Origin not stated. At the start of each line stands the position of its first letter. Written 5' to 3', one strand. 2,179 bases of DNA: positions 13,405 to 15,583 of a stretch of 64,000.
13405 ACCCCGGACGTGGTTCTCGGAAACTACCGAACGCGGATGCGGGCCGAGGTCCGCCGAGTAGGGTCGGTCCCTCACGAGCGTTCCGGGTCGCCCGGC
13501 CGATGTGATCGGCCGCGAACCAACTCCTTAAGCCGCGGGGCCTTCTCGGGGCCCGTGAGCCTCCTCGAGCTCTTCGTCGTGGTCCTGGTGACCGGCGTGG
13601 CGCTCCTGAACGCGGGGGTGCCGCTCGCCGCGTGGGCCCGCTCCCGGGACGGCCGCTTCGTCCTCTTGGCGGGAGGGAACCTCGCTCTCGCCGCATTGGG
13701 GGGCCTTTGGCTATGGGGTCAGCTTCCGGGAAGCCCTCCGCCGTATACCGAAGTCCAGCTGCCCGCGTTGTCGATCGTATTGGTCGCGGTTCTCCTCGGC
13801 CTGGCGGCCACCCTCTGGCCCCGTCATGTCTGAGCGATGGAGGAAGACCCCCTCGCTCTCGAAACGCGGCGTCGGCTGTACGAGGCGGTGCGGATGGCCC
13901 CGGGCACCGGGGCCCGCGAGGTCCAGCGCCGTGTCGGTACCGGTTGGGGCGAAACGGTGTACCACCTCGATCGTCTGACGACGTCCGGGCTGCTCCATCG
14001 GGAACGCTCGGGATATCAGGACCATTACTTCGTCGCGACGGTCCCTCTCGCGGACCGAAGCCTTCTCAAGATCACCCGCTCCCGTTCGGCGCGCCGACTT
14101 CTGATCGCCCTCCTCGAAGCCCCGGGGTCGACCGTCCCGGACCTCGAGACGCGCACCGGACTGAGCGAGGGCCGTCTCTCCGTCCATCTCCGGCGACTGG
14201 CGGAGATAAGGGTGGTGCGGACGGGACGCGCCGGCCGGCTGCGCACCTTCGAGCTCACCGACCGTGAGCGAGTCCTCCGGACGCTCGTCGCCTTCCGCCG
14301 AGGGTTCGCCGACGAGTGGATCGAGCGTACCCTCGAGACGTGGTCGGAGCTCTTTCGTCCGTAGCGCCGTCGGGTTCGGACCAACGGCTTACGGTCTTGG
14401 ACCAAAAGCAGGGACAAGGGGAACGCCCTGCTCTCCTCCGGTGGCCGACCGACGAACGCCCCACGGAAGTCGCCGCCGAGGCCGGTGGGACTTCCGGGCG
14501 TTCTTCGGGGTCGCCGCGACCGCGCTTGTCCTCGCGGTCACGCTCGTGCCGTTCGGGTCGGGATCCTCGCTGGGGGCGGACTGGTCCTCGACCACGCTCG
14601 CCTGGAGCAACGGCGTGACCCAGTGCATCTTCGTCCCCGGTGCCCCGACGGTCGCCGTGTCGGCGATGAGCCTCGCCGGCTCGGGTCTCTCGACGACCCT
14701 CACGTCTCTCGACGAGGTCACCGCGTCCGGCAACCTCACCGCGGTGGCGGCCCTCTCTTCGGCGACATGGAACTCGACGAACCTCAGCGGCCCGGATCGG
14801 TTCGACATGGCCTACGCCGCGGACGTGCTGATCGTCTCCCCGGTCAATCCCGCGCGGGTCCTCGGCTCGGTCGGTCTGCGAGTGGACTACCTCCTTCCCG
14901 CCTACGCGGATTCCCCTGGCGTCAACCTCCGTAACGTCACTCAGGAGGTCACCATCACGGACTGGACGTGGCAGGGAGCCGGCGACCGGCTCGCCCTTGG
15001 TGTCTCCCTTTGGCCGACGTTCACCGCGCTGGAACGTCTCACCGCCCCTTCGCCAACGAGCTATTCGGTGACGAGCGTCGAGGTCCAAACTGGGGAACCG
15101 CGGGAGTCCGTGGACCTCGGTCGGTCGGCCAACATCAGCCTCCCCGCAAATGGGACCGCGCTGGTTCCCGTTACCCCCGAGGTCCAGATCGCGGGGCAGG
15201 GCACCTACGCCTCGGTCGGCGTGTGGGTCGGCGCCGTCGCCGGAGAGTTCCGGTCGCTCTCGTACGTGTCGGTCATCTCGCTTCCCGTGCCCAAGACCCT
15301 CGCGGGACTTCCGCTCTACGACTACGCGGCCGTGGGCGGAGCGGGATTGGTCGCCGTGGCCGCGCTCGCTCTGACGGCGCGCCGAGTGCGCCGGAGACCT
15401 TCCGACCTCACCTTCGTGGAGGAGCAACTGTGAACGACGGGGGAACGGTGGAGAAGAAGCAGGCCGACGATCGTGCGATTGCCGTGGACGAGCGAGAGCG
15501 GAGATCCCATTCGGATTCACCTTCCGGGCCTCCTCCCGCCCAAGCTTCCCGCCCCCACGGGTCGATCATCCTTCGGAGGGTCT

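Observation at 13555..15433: Cassette copy B: diverged paralog of the membrane / tandem-wHTH / surface-protein module, with a tail-anchored cupredoxin immediately downstream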

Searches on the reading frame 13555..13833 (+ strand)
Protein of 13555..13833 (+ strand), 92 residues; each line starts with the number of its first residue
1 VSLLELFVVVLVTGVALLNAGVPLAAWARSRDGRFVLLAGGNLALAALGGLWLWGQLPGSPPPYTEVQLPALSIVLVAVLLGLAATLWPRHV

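Call 9: search_protein_families(library=pfam, max_evalue=0.1, proteins=[window:13555-13833:+])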
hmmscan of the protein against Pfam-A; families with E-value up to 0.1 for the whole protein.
window:13555-13833:+ (92 aa): 2 families
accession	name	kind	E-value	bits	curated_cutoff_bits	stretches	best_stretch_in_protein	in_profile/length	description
PF23778.1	Phage_holin_2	-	0.0003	21.4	32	1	6-88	4-83/92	Putative phage holin family 2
PF19796.4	DUF6280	-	0.036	14.7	27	1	23-41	33-51/86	Family of unknown function (DUF6280)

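Call 10: search_protein_families(library=ncbifam, max_evalue=0.1, proteins=[window:13555-13833:+])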
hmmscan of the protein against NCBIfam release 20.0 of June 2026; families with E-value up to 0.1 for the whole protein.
window:13555-13833:+ (92 aa): 0 families

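Call 57: search_protein_families(library=pfam, alignment_id=A4, max_evalue=1)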
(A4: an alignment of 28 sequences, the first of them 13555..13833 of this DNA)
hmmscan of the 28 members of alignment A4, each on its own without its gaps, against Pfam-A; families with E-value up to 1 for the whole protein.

A. member 1, window:13555-13833:+ (92 aa): 2 families
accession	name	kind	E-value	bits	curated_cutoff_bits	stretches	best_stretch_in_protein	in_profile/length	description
PF23778.1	Phage_holin_2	-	0.0003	21.4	32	1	6-88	4-83/92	Putative phage holin family 2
PF19796.4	DUF6280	-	0.036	14.7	27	1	23-41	33-51/86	Family of unknown function (DUF6280)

B. families by the number of members that match (of 28 scanned): 33 families (the first 25 are shown)
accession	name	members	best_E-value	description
PF24283.1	DUF7471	6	0.0058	Family of unknown function (DUF7471)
PF19447.4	DUF5985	5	9.9e-05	Family of unknown function (DUF5985)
PF23778.1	Phage_holin_2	4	0.0003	Putative phage holin family 2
PF01757.29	Acyl_transf_3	3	0.022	Acyltransferase domain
PF17159.10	MASE3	2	0.003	Membrane-associated sensor domain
PF24365.1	DUF7521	2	0.044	Family of unknown function (DUF7521)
PF16927.11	HisKA_7TM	2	0.16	N-terminal 7TM region of histidine kinase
PF07695.17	7TMR-DISM_7TM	2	0.23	7TM diverse intracellular signalling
PF13536.12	EmrE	1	0.0011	Putative multidrug resistance efflux transporter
PF09990.14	DUF2231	1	0.0099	Predicted membrane protein (DUF2231)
PF19796.4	DUF6280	1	0.036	Family of unknown function (DUF6280)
PF13346.12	ABC2_membrane_5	1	0.054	ABC-2 family transporter protein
PF07690.21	MFS_1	1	0.062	Major Facilitator Superfamily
PF03203.19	MerC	1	0.078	MerC mercury resistance protein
PF24709.1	DUF7670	1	0.081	Domain of unknown function (DUF7670)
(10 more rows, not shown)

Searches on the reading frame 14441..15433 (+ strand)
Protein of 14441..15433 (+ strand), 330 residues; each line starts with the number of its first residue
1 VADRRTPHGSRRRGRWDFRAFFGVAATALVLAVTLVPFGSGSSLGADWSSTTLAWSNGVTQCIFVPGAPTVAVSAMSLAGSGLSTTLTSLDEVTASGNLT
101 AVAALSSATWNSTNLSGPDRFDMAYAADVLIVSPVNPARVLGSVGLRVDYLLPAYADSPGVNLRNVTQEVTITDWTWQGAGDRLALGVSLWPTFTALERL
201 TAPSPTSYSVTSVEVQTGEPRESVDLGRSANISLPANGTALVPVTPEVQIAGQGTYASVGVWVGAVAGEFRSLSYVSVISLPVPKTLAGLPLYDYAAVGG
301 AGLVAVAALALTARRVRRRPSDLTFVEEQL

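Call 9: search_protein_families(library=pfam, max_evalue=0.1, proteins=[window:14441-15433:+])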
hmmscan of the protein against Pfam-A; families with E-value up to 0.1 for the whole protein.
window:14441-15433:+ (330 aa): 0 families

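Call 10: search_protein_families(library=ncbifam, max_evalue=0.1, proteins=[window:14441-15433:+])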
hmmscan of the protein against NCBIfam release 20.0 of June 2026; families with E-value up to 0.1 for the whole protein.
window:14441-15433:+ (330 aa): 0 families

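Call 26: find_homologous_proteins(query=window:14441-15433:+)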
Query window:14441-15433:+ (330 aa): 8 proteins with E <= 0.001 among 8000 candidates.
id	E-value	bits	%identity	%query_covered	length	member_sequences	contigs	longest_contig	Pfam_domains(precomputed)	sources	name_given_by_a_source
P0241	1.7e-206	703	100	100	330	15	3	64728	-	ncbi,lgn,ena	-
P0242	1.8e-171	588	82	100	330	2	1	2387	-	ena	-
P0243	1.7e-167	575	83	95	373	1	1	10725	-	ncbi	-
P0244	1.8e-61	227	45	93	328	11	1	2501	-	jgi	jgi:hypothetical protein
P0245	5.9e-60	222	41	99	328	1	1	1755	-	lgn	-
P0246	1.1e-55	207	41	86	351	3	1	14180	-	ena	-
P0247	6.3e-41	159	39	84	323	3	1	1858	-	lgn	-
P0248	5.1e-36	143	37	86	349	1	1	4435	-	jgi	jgi:hypothetical protein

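Call 33: predict_structure(alignment_id=A2)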
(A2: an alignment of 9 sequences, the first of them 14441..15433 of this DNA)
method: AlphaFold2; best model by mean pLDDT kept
length: 330 residues; sequences in the alignment: 9
mean_pLDDT: 57.9   pTM: 0.56
mean pLDDT of the five models: 57.9, 51.1, 50.8, 43.4, 40.1
residues with pLDDT >= 90: 4; 70-90: 111; 50-70: 64; < 50: 151
segments of 3 or more residues with pLDDT < 50: 1-81, 104-110, 112-114, 155-162, 284-330
pLDDT, mean of each block of 10 residues (from residue 1): 37 43 45 30 27 28 38 35 59 56 49 47 65 71 76 49 67 69 72 72 89 82 85 82 88 81 68 84 48 39 44 44 39
secondary structure, 60 per line:
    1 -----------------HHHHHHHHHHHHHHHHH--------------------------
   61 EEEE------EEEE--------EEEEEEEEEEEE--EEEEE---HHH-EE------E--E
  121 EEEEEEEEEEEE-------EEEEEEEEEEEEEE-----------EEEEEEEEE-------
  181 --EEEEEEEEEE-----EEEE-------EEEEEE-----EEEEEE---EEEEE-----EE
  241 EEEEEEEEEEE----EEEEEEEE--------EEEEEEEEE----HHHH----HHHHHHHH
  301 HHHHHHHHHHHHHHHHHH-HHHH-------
elements in order: H18-34 E61-64 E71-74 E83-94 E97-101 E120-132 E140-153 E165-173 E183-192 E198-201 E209-214 E220-225 E229-233 E239-251 E256-263 E272-280 H285-288 H293-318 H320-323

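Call 79: search_protein_representatives(alignment_id=A2)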
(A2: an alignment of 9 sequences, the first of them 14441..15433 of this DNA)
Query: 9 sequences, 335 profile positions. Proteins with E-value up to 0.001 (for the whole library): 238; up to 1e-10: 173; up to 1e-30: 115. The best 150 are listed.
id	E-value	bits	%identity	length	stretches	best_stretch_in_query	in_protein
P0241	8.0e-148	508.3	-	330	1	8-334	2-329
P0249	5.9e-98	344.4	-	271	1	65-334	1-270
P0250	6.2e-95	334.4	-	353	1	7-334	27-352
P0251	4.9e-94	331.5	-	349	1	9-334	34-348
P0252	4.7e-92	324.9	-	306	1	31-334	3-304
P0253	4.9e-92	324.9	-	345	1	9-333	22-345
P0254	1.8e-88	313.2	-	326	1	18-334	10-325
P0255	7.4e-88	311.2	-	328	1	26-334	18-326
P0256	4.9e-87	308.5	-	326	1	8-334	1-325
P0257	8.3e-87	307.7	-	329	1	28-334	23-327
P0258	1.1e-86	307.3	-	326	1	21-334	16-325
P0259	1.9e-85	303.2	-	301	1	33-334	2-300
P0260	3.0e-85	302.6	-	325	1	18-334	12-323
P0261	1.2e-84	300.6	-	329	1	16-334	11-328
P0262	1.4e-84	300.3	-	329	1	19-334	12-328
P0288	4.0e-67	243.0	-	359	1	27-334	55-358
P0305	3.7e-54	200.4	-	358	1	24-326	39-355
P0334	1.7e-39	152.1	-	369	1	14-326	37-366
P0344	9.8e-36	139.8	-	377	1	30-323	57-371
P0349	5.3e-34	134.1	-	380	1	17-326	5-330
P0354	2.2e-33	132.1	-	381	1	24-325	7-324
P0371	1.1e-28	116.7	-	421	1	19-327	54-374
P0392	2.5e-23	99.0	-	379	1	57-321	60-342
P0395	8.5e-20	87.4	-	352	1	26-324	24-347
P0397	2.7e-19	85.8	-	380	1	27-324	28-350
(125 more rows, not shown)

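Call 80: search_protein_families(library=pfam, max_evalue=0.01, proteins=[P0397, P0395, P0392, P0371, P0349, P0354, P0344, P0334, P0305, P0288])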
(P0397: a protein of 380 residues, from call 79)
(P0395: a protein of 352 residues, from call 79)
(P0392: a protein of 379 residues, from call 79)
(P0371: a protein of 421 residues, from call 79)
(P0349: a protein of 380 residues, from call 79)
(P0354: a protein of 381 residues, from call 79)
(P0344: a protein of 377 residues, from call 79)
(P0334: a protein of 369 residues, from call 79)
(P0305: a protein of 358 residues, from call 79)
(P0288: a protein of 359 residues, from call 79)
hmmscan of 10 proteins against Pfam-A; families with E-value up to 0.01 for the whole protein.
P0397 (380 aa): 0 families

P0395 (352 aa): 0 families

P0392 (379 aa): 0 families

P0371 (421 aa): 0 families

P0349 (380 aa): 0 families

P0354 (381 aa): 0 families

P0344 (377 aa): 0 families

P0334 (369 aa): 0 families

P0305 (358 aa): 0 families

P0288 (359 aa): 0 families
